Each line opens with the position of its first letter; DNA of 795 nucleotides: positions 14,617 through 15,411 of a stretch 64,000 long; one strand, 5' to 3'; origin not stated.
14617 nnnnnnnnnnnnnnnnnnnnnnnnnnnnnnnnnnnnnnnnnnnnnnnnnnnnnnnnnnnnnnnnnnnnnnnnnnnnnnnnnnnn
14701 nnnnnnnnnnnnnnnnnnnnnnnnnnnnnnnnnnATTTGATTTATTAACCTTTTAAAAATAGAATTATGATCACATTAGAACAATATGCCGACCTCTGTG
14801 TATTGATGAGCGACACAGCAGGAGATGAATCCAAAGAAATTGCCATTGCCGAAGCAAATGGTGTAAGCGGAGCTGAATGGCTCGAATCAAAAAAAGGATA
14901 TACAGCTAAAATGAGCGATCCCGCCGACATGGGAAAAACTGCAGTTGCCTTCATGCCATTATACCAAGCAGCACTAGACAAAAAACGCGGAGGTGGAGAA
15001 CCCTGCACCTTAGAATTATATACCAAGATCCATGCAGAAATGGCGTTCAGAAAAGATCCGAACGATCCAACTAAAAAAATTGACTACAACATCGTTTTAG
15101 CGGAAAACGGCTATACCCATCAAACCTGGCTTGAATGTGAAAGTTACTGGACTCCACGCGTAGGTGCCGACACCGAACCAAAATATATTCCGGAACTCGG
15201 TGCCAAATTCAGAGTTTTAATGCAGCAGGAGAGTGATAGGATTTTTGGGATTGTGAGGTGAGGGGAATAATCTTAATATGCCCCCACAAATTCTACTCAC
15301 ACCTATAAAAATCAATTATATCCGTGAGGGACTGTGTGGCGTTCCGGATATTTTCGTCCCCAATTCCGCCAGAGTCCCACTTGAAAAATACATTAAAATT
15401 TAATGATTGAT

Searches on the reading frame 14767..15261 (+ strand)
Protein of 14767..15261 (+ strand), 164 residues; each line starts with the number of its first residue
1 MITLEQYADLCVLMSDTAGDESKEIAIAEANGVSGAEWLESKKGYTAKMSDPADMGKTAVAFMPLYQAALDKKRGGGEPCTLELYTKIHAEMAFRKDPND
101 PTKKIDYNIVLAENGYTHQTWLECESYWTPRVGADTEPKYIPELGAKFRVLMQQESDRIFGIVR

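Call 4: search_protein_families(library=pfam, proteins=[window:14767-15261:+], max_evalue=0.01)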
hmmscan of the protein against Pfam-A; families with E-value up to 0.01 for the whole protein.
window:14767-15261:+ (164 aa): 0 families

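Call 57: find_encoding_contigs(protein=window:14767-15261:+, flank=10000, max_places=10)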
Protein window:14767-15261:+ (164 aa): 22 contigs read that carry it; 10 places shown.
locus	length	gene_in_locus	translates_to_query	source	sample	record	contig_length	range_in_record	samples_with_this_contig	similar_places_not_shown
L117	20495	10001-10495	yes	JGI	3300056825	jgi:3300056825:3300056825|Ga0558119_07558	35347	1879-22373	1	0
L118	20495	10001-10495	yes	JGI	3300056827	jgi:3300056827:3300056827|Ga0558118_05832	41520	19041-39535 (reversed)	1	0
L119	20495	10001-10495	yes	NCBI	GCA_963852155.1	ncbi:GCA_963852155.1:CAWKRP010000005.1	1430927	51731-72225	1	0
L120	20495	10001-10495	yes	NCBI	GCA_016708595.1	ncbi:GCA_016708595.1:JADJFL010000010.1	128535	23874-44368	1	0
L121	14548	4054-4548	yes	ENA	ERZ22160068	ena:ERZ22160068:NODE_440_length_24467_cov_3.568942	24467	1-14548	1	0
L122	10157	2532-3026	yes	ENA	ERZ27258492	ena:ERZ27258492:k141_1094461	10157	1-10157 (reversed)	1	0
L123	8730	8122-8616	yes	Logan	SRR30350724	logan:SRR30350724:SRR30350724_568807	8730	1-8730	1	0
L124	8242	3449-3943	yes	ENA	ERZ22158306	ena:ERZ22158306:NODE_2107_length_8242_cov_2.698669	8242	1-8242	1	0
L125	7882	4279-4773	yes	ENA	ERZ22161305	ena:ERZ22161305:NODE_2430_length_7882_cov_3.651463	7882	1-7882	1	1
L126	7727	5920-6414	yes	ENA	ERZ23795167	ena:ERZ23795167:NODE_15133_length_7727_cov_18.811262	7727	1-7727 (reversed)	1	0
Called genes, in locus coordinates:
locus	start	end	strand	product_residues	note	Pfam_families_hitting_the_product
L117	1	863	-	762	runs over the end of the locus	PF00912:Transgly, PF28500:PBP_middle, PF00905:Transpeptidase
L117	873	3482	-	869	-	PF09976:TPR_21 (faint), PF07719:TPR_2 (faint), PF13174:TPR_6 (faint), PF13181:TPR_8 (faint), PF13432:TPR_16 (faint)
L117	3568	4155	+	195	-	-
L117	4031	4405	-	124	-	-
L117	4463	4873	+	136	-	PF04519:Bactofilin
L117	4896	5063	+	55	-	PF09527:ATPase_gene1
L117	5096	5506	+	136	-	-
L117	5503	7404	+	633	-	PF01433:Peptidase_M1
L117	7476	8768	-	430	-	-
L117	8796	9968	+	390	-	PF22660:RS_preATP-grasp-like, PF02222:ATP-grasp, PF02786:CPSase_L_D2, PF07478:Dala_Dala_lig_C, PF02655:ATP-grasp_3 (weak), PF21244:PurT_C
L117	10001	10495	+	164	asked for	-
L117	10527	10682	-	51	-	-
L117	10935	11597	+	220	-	-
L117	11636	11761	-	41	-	-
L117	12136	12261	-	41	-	-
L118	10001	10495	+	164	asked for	-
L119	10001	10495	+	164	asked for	-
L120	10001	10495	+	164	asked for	-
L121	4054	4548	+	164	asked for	-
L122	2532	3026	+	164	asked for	-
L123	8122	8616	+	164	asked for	-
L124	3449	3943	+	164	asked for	-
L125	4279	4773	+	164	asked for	-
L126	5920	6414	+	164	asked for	-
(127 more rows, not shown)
